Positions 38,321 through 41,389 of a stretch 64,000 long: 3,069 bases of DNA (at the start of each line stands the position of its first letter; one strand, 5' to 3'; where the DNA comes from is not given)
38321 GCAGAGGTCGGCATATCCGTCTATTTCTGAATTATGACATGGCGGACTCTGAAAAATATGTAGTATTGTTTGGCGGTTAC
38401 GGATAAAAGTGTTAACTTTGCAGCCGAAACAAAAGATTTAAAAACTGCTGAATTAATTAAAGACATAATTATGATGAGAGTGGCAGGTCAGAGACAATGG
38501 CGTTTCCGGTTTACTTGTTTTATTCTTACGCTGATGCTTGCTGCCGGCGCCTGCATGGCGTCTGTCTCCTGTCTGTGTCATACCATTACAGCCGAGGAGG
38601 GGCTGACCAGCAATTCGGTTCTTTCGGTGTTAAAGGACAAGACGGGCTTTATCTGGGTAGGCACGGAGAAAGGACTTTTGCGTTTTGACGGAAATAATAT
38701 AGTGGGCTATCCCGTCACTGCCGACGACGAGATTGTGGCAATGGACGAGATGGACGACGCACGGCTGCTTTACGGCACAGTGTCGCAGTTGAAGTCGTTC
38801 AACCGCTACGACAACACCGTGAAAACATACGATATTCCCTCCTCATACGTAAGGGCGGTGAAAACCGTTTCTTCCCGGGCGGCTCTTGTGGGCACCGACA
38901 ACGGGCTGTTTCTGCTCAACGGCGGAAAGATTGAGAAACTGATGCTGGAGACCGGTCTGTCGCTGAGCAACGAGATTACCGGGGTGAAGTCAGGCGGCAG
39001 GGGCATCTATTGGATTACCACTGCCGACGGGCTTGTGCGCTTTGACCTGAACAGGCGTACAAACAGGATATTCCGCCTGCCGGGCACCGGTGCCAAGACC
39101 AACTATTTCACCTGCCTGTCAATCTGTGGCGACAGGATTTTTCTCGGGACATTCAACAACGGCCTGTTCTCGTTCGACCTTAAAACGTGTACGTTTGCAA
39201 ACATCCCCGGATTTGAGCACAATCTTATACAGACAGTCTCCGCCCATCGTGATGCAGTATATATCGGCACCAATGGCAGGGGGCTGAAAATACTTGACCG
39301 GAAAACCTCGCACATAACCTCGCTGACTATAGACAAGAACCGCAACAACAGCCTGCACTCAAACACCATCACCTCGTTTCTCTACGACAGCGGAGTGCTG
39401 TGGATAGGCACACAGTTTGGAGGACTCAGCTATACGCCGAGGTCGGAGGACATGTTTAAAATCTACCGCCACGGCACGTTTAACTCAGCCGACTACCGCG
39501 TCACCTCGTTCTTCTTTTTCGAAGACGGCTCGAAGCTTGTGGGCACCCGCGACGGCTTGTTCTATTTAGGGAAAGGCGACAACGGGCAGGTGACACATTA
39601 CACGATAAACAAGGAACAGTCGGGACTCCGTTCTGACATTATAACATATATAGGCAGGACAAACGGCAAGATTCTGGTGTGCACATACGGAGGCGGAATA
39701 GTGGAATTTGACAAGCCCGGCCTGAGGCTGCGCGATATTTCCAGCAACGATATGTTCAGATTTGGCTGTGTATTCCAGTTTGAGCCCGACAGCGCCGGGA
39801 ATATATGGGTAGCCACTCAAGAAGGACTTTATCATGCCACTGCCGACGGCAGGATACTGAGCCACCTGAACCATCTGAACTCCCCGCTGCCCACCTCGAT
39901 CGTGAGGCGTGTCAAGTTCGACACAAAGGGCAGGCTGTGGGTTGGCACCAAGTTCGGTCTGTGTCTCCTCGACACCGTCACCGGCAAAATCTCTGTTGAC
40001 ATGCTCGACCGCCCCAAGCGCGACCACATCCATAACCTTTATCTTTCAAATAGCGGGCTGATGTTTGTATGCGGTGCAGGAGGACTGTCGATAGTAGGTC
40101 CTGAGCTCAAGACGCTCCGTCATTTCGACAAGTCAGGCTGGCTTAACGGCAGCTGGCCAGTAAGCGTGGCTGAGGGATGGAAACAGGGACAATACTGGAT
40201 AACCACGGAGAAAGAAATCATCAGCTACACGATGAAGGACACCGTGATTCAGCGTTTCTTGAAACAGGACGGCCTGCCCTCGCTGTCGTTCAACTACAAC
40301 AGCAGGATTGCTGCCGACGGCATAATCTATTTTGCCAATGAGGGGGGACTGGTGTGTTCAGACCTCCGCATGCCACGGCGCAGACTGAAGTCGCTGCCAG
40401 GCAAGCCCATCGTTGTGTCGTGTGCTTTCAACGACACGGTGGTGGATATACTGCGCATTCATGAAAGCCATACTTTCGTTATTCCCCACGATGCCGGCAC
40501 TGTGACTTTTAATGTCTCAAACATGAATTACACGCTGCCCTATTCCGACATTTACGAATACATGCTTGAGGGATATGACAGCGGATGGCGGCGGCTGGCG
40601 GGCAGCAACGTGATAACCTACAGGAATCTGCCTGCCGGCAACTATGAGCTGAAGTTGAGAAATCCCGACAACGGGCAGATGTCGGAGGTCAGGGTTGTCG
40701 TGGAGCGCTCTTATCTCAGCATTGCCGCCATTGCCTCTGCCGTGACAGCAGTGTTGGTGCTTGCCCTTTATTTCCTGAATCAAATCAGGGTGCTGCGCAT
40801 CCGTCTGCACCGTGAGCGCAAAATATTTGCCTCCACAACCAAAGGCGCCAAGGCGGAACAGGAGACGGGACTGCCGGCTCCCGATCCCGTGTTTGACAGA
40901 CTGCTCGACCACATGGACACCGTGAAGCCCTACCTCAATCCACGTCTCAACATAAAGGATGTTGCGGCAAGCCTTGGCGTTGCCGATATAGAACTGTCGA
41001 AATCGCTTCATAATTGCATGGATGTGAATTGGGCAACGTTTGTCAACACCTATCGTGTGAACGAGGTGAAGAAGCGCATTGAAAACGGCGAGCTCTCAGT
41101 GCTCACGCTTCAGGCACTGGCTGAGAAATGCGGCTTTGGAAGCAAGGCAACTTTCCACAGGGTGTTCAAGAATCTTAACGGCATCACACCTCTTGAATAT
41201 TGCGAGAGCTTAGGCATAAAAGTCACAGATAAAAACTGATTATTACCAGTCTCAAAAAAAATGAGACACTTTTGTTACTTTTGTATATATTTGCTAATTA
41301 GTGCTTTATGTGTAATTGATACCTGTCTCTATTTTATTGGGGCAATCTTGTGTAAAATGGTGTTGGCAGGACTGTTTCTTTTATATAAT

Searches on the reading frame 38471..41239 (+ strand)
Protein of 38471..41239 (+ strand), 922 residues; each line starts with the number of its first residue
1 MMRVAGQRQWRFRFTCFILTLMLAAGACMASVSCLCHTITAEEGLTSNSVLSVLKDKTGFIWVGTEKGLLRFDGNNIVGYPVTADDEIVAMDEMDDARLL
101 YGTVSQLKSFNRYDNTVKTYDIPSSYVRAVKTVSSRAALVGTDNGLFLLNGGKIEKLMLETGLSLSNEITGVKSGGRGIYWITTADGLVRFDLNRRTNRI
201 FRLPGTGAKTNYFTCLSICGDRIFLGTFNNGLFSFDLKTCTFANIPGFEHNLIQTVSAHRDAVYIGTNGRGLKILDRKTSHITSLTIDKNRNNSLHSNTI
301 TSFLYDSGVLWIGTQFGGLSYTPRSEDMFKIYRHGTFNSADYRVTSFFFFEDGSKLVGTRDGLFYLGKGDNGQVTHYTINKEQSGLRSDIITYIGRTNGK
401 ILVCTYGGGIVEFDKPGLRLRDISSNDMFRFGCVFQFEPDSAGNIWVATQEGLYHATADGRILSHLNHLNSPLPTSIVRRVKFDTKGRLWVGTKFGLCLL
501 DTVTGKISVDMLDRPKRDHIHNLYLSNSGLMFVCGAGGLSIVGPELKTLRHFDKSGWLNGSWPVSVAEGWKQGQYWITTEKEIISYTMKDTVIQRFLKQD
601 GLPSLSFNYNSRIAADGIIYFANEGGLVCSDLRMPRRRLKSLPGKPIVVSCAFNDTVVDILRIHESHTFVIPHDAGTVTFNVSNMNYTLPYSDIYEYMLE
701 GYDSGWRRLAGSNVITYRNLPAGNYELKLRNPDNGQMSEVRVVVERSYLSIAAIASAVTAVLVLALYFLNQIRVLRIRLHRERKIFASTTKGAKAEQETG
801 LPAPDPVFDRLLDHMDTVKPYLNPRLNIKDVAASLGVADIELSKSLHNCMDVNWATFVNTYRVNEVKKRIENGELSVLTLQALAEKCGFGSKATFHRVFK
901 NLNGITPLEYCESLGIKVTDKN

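Call 34: search_protein_families(library=pfam, proteins=[window:38471-41239:+], max_evalue=0.001)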
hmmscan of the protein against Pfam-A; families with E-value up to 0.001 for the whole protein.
window:38471-41239:+ (922 aa): 6 families
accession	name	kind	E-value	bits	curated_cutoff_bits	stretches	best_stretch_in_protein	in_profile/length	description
PF07494.17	Reg_prop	-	2.4e-15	55.1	20.4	0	44-66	1-23/24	Two component regulator propeller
PF07495.19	Y_Y_Y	-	2.3e-10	40.7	26.6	1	695-735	10-50/65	Y_Y_Y domain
PF12833.13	HTH_18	-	7.9e-10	39.3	33.6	1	832-910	2-77/80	Helix-turn-helix domain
PF00165.29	HTH_AraC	-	4.4e-07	30.3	26.6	1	878-910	9-40/42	Bacterial regulatory helix-turn-helix proteins, AraC family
PF16819.11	DUF5074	-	0.00011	21.8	27.2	0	221-292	109-181/353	Domain of unknown function (DUF5074)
PF08450.18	SGL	-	0.00039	20.6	26.3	0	430-494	42-104/246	SMP-30/Gluconolactonase/LRE-like region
